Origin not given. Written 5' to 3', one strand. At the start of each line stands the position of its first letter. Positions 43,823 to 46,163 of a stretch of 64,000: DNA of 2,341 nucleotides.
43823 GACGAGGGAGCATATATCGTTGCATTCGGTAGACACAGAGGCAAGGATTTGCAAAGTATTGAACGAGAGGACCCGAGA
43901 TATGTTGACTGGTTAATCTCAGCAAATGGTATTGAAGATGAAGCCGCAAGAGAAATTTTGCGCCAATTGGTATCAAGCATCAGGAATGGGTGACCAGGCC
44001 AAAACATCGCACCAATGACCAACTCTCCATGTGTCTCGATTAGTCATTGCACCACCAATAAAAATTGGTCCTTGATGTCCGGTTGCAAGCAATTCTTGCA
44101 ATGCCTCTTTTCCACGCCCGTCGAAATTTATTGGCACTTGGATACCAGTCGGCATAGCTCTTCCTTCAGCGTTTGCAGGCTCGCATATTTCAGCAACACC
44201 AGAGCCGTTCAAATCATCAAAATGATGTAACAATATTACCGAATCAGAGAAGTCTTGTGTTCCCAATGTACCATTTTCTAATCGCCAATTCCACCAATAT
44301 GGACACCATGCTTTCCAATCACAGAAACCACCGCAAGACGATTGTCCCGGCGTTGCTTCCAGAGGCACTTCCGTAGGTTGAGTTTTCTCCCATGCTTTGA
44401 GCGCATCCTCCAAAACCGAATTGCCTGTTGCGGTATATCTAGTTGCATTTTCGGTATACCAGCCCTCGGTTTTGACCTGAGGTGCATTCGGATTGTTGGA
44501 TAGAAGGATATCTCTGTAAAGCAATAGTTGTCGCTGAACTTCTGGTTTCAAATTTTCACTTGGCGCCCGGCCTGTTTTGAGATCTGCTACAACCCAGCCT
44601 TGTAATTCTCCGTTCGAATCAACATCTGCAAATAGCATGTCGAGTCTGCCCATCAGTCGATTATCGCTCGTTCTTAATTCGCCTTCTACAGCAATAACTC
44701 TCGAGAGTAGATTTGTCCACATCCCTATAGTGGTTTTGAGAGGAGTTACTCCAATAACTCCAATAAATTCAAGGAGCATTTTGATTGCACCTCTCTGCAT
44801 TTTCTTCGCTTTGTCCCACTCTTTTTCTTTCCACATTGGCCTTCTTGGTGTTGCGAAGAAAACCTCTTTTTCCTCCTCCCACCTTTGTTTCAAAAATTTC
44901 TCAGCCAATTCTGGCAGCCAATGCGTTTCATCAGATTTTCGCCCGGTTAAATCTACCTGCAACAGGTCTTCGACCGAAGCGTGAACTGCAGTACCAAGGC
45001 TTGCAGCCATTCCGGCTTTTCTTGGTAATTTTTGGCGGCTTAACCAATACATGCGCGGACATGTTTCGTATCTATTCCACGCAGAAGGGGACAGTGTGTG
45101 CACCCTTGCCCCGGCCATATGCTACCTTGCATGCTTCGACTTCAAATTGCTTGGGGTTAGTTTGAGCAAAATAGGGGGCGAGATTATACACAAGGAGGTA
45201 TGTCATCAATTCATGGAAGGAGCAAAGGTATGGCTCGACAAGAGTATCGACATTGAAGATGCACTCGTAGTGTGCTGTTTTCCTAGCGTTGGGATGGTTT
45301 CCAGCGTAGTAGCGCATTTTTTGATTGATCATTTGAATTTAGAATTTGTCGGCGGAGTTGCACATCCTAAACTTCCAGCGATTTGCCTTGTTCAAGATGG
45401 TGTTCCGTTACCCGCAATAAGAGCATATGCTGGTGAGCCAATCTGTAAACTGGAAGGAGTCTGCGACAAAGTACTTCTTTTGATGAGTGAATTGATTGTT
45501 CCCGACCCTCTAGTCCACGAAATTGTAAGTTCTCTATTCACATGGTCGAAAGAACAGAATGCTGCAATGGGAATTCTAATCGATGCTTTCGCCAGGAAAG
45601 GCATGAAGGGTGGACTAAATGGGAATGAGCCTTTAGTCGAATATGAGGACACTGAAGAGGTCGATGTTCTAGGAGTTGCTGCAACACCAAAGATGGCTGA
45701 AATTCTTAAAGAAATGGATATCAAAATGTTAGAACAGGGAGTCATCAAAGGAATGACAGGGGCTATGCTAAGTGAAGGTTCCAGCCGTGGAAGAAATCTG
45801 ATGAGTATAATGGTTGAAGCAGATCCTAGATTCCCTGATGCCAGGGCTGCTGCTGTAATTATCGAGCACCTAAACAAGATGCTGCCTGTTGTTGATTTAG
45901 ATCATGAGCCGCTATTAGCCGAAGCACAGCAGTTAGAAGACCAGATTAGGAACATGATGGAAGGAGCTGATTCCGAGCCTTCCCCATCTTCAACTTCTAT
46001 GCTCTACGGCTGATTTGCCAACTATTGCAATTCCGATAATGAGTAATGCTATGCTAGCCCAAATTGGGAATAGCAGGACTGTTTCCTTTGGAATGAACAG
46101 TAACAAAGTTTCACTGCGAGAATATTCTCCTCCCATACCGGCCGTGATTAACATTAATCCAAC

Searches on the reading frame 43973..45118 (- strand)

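Call 32: search_protein_families(library=pfam, proteins=[window:43973-45118:-], max_evalue=0.001)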
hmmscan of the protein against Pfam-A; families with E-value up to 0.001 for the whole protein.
window:43973-45118:- (381 aa): 1 family
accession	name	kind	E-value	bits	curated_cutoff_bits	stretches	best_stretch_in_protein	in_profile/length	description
PF12705.13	PDDEXK_1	-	3.9e-22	79.8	22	1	8-273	1-247/247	PD-(D/E)XK nuclease superfamily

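Call 51: search_protein_families(library=padloc, proteins=[window:43973-45118:-], max_evalue=0.01)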
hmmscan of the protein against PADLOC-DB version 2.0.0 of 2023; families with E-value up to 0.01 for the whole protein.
window:43973-45118:- (381 aa): 6 families
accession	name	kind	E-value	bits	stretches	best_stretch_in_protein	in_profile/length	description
PDLC00059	DruK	-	2.2e-10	38.2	1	142-277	113-239/326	PD-(D/E)XK nuclease superfamily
PDLC00060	DruK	-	7.8e-07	26.7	1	10-273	3-260/347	PD-(D/E)XK nuclease superfamily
PDLC01447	Cas4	-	3.1e-05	22.5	1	8-202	4-94/161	"CAS-I,CAS-II,CAS-III,CAS-IV,CAS-V,CAS-VI; acquisition_associated"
PDLC00943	Cas4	-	5.6e-05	21.2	0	10-54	2-47/180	CRISPR-associated protein Cas4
PDLC00944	Cas4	-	0.00062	18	1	10-67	2-57/177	Cas4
PDLC01250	Cas4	-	0.001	17.4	0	10-53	2-45/168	"CAS-I,CAS-II,CAS-III,CAS-IV,CAS-V,CAS-VI; acquisition_associated"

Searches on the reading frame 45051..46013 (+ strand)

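Call 77: search_protein_families(library=pfam, proteins=[window:45051-46013:+], max_evalue=0.001)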
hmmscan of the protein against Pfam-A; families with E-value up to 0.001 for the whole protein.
window:45051-46013:+ (320 aa): 1 family
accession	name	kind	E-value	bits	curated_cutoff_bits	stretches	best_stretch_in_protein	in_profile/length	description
PF09754.15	PAC2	-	1.2e-30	107.4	25.8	1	77-302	5-214/215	PAC2 family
